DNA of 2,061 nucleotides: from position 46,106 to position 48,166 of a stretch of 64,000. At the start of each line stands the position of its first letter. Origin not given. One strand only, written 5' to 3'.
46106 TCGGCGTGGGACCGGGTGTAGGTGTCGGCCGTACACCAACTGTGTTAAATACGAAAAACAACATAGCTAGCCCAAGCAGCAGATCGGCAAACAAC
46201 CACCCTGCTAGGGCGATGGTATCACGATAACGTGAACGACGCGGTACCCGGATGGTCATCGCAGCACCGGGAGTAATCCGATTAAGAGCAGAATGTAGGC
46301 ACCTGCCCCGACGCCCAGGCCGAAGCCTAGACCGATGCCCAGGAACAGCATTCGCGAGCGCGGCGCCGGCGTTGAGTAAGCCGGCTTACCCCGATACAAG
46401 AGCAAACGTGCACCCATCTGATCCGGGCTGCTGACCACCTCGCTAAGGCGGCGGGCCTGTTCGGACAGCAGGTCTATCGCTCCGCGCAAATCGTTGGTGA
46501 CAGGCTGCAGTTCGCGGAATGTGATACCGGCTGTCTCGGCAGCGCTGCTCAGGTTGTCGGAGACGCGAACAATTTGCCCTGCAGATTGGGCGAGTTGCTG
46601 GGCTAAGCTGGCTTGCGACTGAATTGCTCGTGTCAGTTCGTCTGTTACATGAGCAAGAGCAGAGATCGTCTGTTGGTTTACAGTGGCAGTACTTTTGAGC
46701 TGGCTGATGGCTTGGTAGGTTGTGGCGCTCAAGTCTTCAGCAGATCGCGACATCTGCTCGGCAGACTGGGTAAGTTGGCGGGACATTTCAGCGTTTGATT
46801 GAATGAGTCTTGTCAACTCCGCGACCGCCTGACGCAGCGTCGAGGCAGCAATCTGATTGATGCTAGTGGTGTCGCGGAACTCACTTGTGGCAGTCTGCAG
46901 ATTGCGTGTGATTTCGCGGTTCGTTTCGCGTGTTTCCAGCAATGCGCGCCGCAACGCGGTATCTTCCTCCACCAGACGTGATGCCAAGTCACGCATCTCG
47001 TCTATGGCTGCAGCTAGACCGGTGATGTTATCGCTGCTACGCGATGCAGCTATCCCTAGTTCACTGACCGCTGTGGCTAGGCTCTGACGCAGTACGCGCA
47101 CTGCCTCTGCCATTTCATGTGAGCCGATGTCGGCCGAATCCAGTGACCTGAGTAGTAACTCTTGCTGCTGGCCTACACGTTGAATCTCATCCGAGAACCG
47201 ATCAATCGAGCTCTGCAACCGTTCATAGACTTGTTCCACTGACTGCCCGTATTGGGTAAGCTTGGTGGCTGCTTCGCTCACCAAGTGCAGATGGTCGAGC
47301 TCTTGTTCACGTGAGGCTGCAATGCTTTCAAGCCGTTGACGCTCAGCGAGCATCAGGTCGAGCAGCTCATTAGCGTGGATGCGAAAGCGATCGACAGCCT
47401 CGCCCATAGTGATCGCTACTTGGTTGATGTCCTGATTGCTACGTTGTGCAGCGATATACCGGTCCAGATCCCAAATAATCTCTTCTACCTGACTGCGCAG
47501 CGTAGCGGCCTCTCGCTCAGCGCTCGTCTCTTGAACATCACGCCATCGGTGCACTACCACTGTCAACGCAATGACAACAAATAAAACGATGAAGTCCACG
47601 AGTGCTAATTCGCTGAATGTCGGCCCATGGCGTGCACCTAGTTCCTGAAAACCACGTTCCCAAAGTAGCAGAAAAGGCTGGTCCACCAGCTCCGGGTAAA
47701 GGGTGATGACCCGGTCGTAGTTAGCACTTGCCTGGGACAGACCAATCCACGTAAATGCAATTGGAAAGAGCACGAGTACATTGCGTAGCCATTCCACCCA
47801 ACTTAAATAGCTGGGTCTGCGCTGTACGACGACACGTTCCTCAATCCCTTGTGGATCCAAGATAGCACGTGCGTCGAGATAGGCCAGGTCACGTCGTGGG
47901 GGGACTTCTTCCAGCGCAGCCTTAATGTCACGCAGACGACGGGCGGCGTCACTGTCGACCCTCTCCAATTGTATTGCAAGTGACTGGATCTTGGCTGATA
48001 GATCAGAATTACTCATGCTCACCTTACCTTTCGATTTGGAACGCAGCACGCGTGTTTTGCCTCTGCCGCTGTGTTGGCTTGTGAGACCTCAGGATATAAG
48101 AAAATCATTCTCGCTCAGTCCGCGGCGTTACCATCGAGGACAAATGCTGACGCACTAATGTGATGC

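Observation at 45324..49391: Uncharacterised three-gene operon: 48-residue-repeat protein, polytopic coiled-coil protein, membrane-anchored Pro/Thr rod protein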

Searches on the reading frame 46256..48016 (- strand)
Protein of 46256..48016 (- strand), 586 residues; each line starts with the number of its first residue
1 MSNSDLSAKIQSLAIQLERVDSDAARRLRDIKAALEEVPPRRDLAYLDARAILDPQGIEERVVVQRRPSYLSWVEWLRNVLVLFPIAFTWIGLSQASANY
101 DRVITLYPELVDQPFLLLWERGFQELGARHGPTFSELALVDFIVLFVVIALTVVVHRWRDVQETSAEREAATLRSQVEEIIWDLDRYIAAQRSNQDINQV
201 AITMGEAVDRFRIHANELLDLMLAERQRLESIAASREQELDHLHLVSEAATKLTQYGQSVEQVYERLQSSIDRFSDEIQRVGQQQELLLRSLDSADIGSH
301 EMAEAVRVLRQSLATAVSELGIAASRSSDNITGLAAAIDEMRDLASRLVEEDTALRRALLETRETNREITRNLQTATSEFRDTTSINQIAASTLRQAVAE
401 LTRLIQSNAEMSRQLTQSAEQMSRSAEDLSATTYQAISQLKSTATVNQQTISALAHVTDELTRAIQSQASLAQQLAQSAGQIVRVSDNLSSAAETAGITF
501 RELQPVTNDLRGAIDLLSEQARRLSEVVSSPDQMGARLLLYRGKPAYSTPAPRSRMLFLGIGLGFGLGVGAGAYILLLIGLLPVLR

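Call 3: search_protein_families(library=pfam, proteins=[window:46256-48016:-], max_evalue=1)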
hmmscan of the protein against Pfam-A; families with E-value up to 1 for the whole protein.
window:46256-48016:- (586 aa): 10 families
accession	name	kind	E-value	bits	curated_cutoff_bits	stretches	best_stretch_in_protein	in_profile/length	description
PF07889.17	DUF1664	-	0.0012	19.3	34.6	1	253-286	43-76/124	Protein of unknown function (DUF1664)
PF15035.11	Rootletin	-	0.0045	17.5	36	1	232-442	4-182/188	Ciliary rootlet component, centrosome cohesion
PF14053.11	DUF4248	-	0.049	14.1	27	0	395-419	21-45/68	Domain of unknown function (DUF4248)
PF01003.24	Flavi_capsid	-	0.054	13.7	27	1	122-194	27-99/117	Flavivirus capsid protein C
PF21674.2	CCDC22_N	-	0.26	12.5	24.8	1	364-432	3-74/109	CCDC22 protein N-terminal domain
PF06103.16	DUF948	-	0.33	11.6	37.2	0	354-415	23-84/89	Bacterial protein of unknown function (DUF948)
PF19174.5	DUF5856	-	0.58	11.7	34.6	0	259-335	12-87/94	Family of unknown function (DUF5856)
PF10157.14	BORCS6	-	0.58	10.8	35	1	391-476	6-91/101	BLOC-1-related complex sub-unit 6 C-terminal helix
PF09537.16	DUF2383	-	0.69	10.5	30.8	1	351-410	28-87/111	Domain of unknown function (DUF2383)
PF23828.1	DUF7198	-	0.8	9.5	27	1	139-274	4-106/236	Family of unknown function (DUF7198)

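Call 4: search_protein_families(library=ncbifam, proteins=[window:46256-48016:-], max_evalue=1)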
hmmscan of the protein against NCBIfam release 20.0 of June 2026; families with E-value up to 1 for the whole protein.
window:46256-48016:- (586 aa): 7 families
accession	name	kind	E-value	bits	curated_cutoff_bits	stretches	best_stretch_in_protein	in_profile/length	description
NF043058.1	T4SS_LegC2C7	subfamily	0.00035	19.6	350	2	304-437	118-251/348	LegC2/C7 family Dot/Icm T4SS effector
TIGR02168.1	SMC_prok_B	equivalog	0.00041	18.2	567.35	1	328-530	685-886/1181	chromosome segregation protein SMC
TIGR04523.1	Mplasa_alph_rch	subfamily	0.0011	17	270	2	330-509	322-497/745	helix-rich protein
TIGR02169.1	SMC_prok_A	equivalog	0.078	10.6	729.4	1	229-515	233-543/1165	chromosome segregation protein SMC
TIGR01604.1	PYST-C2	paralog_domain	0.13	12.3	40.35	1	188-250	11-73/150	Plasmodium yoelii subtelomeric domain PYST-C2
TIGR00996.1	Mtu_fam_mce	paralog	0.13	11.4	140.5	1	444-531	152-239/291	MCE family protein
NF053519.1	DipepPtdsDpp7Prph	equivalog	0.45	8.9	1200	0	434-480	119-164/708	dipeptidyl-peptidase Dpp7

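Call 18: search_protein_families(library=padloc, proteins=[window:46256-48016:-], max_evalue=1)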
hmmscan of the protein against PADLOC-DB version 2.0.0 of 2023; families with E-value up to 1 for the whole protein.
window:46256-48016:- (586 aa): 11 families
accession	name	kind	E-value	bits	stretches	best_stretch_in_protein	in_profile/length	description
PDLC00599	ZorA1|ZorA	-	9.1e-09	32.5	1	303-522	336-544/631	MotA/ExbB/TolQ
PDLC00601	ZorA1|ZorA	-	2.6e-07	27.7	2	391-509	502-620/699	MotA/ExbB/TolQ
PDLC00598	ZorA1|ZorA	-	0.00026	17.5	2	336-535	393-591/663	MotA/ExbB/TolQ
PDLC03861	LmuB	-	0.077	8.9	1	219-518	607-895/1213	-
PDLC00606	ZorA1|ZorA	-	0.083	9.3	2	424-511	378-465/636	MotA/ExbB/TolQ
PDLC00580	JetC3|JetC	-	0.1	8.8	1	195-490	161-429/1068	DUF3584 domain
PDLC04898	PDC-S06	-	0.13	8.5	1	250-413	318-485/752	-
PDLC00519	JetC1|JetC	-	0.15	8.2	1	167-320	323-471/1097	DUF3584 domain; MukB-like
PDLC03859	LmuB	-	0.23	8.6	1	203-477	229-484/611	-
PDLC00637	ZorA2|ZorA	-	0.44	7.3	0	409-492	227-306/420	MotA/ExbB/TolQ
PDLC02726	PbeC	-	0.45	6.9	1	326-462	349-488/637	PbeC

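Call 19: search_solved_structures(query=A1, max_evalue=10)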
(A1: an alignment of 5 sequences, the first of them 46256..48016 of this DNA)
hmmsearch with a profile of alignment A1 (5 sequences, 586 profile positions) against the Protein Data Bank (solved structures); distinct sequences matched with E-value up to 10: 3.
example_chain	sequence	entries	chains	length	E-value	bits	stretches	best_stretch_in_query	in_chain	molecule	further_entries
8a3k_UNK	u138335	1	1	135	0.32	12.6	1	410-518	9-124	sc-apCC-4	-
5vgz_E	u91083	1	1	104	0.69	11.5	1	357-409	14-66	26S proteasome regulatory subunit 10B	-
7bji_A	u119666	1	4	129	1.3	10.6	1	339-419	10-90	Centrosomal protein of 135 kDa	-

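Call 25: find_homologous_proteins(query=A1, max_evalue=0.01)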
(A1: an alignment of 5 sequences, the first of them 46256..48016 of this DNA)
Query A1 (5 sequences) (586 aa, profile of the alignment): 11 proteins with E <= 0.01 among 8000 candidates.
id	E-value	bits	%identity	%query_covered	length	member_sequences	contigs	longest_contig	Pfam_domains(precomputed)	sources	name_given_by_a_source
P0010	0.0e+0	1207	100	100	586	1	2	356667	-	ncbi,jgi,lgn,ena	-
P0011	0.0e+0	1192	90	100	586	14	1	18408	-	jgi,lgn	jgi:chromosome segregation ATPase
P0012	0.0e+0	1181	63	100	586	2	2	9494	-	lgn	-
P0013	0.0e+0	1142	64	100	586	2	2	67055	-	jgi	jgi:methyl-accepting chemotaxis protein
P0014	0.0e+0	1103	64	100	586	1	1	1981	-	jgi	jgi:hypothetical protein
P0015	4.0e-287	972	64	100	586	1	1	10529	-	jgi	jgi:methyl-accepting chemotaxis protein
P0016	6.0e-285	964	65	100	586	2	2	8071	-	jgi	jgi:methyl-accepting chemotaxis protein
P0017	9.4e-274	927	62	100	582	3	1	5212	-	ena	-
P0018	1.6e-108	382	43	70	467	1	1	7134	-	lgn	-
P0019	3.3e-96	341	36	80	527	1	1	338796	-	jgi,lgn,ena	-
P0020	4.4e-60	222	38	52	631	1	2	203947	-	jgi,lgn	jgi:hypothetical protein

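Call 26: find_encoding_contigs(protein=P0019, flank=10000, max_places=2)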
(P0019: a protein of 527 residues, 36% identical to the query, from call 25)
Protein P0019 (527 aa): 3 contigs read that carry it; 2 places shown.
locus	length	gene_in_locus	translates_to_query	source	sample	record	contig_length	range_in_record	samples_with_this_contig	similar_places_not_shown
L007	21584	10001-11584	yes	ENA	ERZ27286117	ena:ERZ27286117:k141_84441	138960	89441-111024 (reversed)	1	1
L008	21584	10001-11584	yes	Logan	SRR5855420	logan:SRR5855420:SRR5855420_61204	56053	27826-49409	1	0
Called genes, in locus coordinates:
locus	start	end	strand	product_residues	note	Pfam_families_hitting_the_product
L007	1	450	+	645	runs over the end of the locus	-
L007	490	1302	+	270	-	PF14446:Prok-RING_1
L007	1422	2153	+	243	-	-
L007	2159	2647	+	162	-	-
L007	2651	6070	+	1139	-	-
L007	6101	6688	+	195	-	-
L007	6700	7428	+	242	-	PF08817:YukD (weak)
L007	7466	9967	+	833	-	-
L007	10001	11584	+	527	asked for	-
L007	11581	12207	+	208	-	-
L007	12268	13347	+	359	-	-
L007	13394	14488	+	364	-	-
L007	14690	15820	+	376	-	-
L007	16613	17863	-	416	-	PF04389:Peptidase_M28, PF01546:Peptidase_M20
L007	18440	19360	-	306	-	PF05572:Peptidase_M43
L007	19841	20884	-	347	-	PF01636:APH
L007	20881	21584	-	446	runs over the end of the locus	PF01636:APH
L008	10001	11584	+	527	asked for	-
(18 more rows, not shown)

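Call 27: find_encoding_contigs(protein=P0020, flank=10000, max_places=2)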
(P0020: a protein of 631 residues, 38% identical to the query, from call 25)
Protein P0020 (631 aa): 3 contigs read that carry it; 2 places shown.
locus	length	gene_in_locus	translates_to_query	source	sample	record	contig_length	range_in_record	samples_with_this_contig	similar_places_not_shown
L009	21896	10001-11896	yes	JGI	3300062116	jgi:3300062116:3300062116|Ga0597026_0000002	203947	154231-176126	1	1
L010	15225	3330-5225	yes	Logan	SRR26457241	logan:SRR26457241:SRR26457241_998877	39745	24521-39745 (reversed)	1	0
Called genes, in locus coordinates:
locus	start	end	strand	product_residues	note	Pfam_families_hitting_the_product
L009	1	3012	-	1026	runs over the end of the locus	PF28530:DUF8426, PF01878:EVE, PF07728:AAA_5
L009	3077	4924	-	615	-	PF00664:ABC_membrane (faint), PF00005:ABC_tran, PF13304:AAA_21 (faint)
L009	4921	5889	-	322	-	PF10502:Peptidase_S26, PF00578:AhpC-TSA, PF08534:Redoxin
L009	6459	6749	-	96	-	-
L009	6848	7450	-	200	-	PF00578:AhpC-TSA, PF08534:Redoxin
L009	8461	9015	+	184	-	PF08279:HTH_11 (faint), PF00196:GerE, PF08281:Sigma70_r4_2 (weak), PF13384:HTH_23 (weak)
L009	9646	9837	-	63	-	-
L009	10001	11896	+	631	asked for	-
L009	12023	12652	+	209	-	-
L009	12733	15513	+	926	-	-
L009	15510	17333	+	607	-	-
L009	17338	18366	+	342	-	PF00149:Metallophos, PF12850:Metallophos_2 (faint)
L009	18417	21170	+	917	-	-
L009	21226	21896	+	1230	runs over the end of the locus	PF13809:Tubulin_2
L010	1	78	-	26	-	?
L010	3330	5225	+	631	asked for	-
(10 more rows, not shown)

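Call 28: find_encoding_contigs(protein=P0018, flank=10000, max_places=2)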
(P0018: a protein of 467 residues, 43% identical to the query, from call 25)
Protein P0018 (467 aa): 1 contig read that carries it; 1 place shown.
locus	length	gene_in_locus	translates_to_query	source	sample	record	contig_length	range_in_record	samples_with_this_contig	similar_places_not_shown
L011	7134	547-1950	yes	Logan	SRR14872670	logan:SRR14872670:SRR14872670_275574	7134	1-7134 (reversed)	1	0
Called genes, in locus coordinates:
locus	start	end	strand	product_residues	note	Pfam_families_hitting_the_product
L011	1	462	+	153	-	?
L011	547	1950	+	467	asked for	-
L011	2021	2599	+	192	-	-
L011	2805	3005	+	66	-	-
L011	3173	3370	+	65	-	-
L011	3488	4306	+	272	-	PF05402:PqqD, PF04055:Radical_SAM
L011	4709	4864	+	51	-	-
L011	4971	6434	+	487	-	PF04055:Radical_SAM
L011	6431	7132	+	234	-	?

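Call 55: predict_structure(alignment_id=A7)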
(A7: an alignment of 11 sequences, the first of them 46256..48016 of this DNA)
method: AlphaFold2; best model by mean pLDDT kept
length: 586 residues; sequences in the alignment: 11
mean_pLDDT: 53.5   pTM: 0.28
mean pLDDT of the five models: 53.5, 53.2, 51.8, 46.1, 44.9
residues with pLDDT >= 90: 0; 70-90: 120; 50-70: 159; < 50: 307
segments of 3 or more residues with pLDDT < 50: 196-205, 207-212, 214-216, 233-267, 291-306, 319-334, 379-416, 418-427, 429-431, 434-451, 453-455, 463-560, 580-586
pLDDT, mean of each block of 10 residues (from residue 1): 77 83 82 72 63 73 68 75 75 69 68 62 55 67 80 79 76 82 77 53 45 50 53 41 34 40 47 51 49 43 44 49 42 48 52 52 53 50 43 44 44 43 45 47 43 49 45 38 32 30 35 41 37 35 30 42 52 54 40
secondary structure, 60 per line:
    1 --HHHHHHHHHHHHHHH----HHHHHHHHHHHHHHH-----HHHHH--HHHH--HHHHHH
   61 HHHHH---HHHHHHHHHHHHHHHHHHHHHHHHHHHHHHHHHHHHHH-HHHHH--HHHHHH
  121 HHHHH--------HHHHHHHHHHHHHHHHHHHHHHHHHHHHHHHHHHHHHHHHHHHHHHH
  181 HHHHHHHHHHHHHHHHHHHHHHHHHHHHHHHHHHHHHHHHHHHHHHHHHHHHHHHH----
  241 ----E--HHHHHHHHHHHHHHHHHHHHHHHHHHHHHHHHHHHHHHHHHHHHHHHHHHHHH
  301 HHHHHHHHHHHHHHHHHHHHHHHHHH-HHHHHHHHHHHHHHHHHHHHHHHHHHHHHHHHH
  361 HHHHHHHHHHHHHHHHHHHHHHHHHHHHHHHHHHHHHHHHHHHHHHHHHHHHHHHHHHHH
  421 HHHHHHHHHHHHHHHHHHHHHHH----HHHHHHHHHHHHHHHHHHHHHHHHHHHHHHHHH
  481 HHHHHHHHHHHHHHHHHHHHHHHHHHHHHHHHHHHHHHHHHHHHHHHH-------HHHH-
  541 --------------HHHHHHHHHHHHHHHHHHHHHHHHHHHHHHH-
elements in order: H3-17 H22-36 H42-46 H49-52 H55-65 H69-106 H108-112 H115-125 H134-236 H248-326 H328-443 H448-528 H536-539 H555-585

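Call 59: fold_search(model_id=the predicted structure, library=pdb)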
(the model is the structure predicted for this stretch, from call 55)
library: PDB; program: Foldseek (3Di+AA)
matches with E <= 10: 52; with E <= 0.001: 0
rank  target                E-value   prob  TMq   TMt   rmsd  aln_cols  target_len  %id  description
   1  9a69_B                3.4e-01  0.25  0.13  0.12  69.7       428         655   14  Integrative model of MCPB-MCPC by crosslinking MS and deep learning (released 2024-09-18)
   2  8c5v_I                5.8e-01  0.13  0.13  0.14  83.4       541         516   14  Chemotaxis core signalling unit from E protein lysed E. coli cells (released 2023-09-13)
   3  2ch7_A                8.2e-01  0.51  0.18  0.29  53.3       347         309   13  Crystal structure of the cytoplasmic domain of a bacterial chemoreceptor from Thermotoga maritima (released 2006-04-18)
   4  9a65_B                1.0e+00  0.33  0.20  0.18  72.5       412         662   14  Integrative model of YVAQ-MCPB by crosslinking MS and deep learning (released 2024-09-18)
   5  7ajq_A                1.1e+00  0.18  0.13  0.23  11.5       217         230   13  cryo-EM structure of ExbBD from Serratia Marcescens (released 2021-10-06)
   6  9a65_A                1.2e+00  0.21  0.22  0.23  98.1       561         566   13  Integrative model of YVAQ-MCPB by crosslinking MS and deep learning (released 2024-09-18)
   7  7sgr_B                1.5e+00  0.23  0.14  0.14  25.9       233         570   12  Structure of hemolysin A secretion system HlyB/D complex (released 2022-09-14)
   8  3zx6_A                1.8e+00  0.13  0.12  0.19  49.8       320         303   17  Structure of Hamp(AF1503)-Tsr fusion - Hamp (A291V) mutant (released 2012-02-29)
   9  8slq_A                2.1e+00  0.08  0.09  0.06  22.5       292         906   12  Cryo-EM structure of the rat TRPM5 channel in 2mM calcium, high-3 (released 2024-07-03)
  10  5lg4_A                2.2e+00  0.13  0.09  0.26  24.6       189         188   11  Crystal structure of the Sec3/Sso2 complex at 2.9 angstrom resolution (released 2017-02-08)
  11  3zx6_B                2.9e+00  0.12  0.12  0.22  50.8       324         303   18  Structure of Hamp(AF1503)-Tsr fusion - Hamp (A291V) mutant (released 2012-02-29)
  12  2ch7_B                2.9e+00  0.11  0.12  0.22  54.0       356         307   14  Crystal structure of the cytoplasmic domain of a bacterial chemoreceptor from Thermotoga maritima (released 2006-04-18)
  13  6h2f_E                2.9e+00  0.05  0.08  0.13  28.3       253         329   13  Structure of the pre-pore AhlB of the tripartite alpha-pore forming toxin, AHL, from Aeromonas hydrophila. (released 2019-07-10)
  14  9ddp_D                3.1e+00  0.11  0.13  0.24  12.7       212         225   12  E. coli TonB-ExbBD TonB bound to ExbB chain E (released 2025-07-09)
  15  8ipr_C                3.1e+00  0.06  0.09  0.10  31.8       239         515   16  Cryo-EM structure of heme transporter CydDC from Mycobacterium smegmatis in the outward facing ATP bound state (released 2023-06-14)
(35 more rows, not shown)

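Call 63: search_protein_families(library=padloc, proteins=[P0018, P0019, P0020], max_evalue=0.1)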
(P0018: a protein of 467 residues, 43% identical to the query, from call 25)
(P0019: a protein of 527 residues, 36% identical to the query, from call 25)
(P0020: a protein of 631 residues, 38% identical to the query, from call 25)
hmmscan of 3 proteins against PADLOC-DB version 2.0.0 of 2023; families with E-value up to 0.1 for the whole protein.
P0018 (467 aa): 18 families
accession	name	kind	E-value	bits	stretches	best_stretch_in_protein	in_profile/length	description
PDLC00640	ZorA2|ZorA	-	1.9e-05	21.5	1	169-352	323-497/590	MotA/ExbB/TolQ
PDLC03841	LeoBC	-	6.6e-05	20.2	1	242-460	269-475/601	-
PDLC00600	ZorA1|ZorA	-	0.00012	18.7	1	269-427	453-610/677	MotA/ExbB/TolQ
PDLC00601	ZorA1|ZorA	-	0.00019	18.2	1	167-428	403-640/699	MotA/ExbB/TolQ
PDLC00553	JetC2|JetC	-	0.0014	14.6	1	282-439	848-1004/1361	DUF3584 domain; MukB-like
PDLC00551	JetC2|JetC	-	0.0015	14.4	1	180-417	343-579/1365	DUF3584 domain; MukB-like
PDLC00604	ZorA1|ZorA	-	0.0037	13.7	1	180-371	359-523/639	MotA/ExbB/TolQ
PDLC00606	ZorA1|ZorA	-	0.007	12.8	0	224-312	454-542/636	MotA/ExbB/TolQ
PDLC03861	LmuB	-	0.011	11.6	1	160-425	461-694/1213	-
PDLC01663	Cas12c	-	0.012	11.6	1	288-428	341-485/1165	CAS-V-C; effector__SPE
PDLC00598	ZorA1|ZorA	-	0.013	11.8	1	172-373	381-568/663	MotA/ExbB/TolQ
PDLC00580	JetC3|JetC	-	0.013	11.7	1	203-419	237-872/1068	DUF3584 domain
PDLC00581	JetC3|JetC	-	0.017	10.9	1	183-391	706-915/1473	DUF3584 domain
PDLC01664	Cas12c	-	0.021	10.7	1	289-429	350-477/1163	Cas12c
PDLC03863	LmuB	-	0.062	10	1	167-427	193-434/610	-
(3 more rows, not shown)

P0019 (527 aa): 14 families
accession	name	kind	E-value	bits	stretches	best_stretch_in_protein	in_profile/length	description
PDLC00598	ZorA1|ZorA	-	1.5e-05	21.6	1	168-471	379-652/663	MotA/ExbB/TolQ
PDLC00006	DruC1|DruC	-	4e-05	20.3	2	281-488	173-369/626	Unknown function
PDLC00601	ZorA1|ZorA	-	0.0005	16.8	1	194-362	474-643/699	MotA/ExbB/TolQ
PDLC00582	JetC3|JetC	-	0.00053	15.9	1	196-473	771-1043/1472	DUF3584 domain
PDLC00551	JetC2|JetC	-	0.00085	15.3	1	211-462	743-998/1365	DUF3584 domain; MukB-like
PDLC00503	JetC1|JetC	-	0.001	15.2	1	291-452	631-789/1146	DUF3584 domain; MukB-like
PDLC00580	JetC3|JetC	-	0.0012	15.2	2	344-464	257-377/1068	DUF3584 domain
PDLC00553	JetC2|JetC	-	0.0045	12.9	1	169-441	828-1092/1361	DUF3584 domain; MukB-like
PDLC00519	JetC1|JetC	-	0.0082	12.4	1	218-408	279-464/1097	DUF3584 domain; MukB-like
PDLC03859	LmuB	-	0.013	12.7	1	223-465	262-469/611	-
PDLC00583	JetC3|JetC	-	0.016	11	1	200-428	273-501/1471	DUF3584 domain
PDLC00581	JetC3|JetC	-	0.016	11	1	225-469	846-1090/1473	DUF3584 domain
PDLC02714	PbeC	-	0.046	10.5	1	194-306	360-476/651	PbeC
PDLC04886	PDC-S06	-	0.069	9.9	0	311-470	287-445/727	-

P0020 (631 aa): 3 families
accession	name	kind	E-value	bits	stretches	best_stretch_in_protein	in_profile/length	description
PDLC00258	LmuB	-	0.025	12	1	483-565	184-265/376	AAA ATPase domain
PDLC00580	JetC3|JetC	-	0.038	10.2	0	234-364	722-853/1068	DUF3584 domain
PDLC00601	ZorA1|ZorA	-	0.056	10.1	1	247-546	388-693/699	MotA/ExbB/TolQ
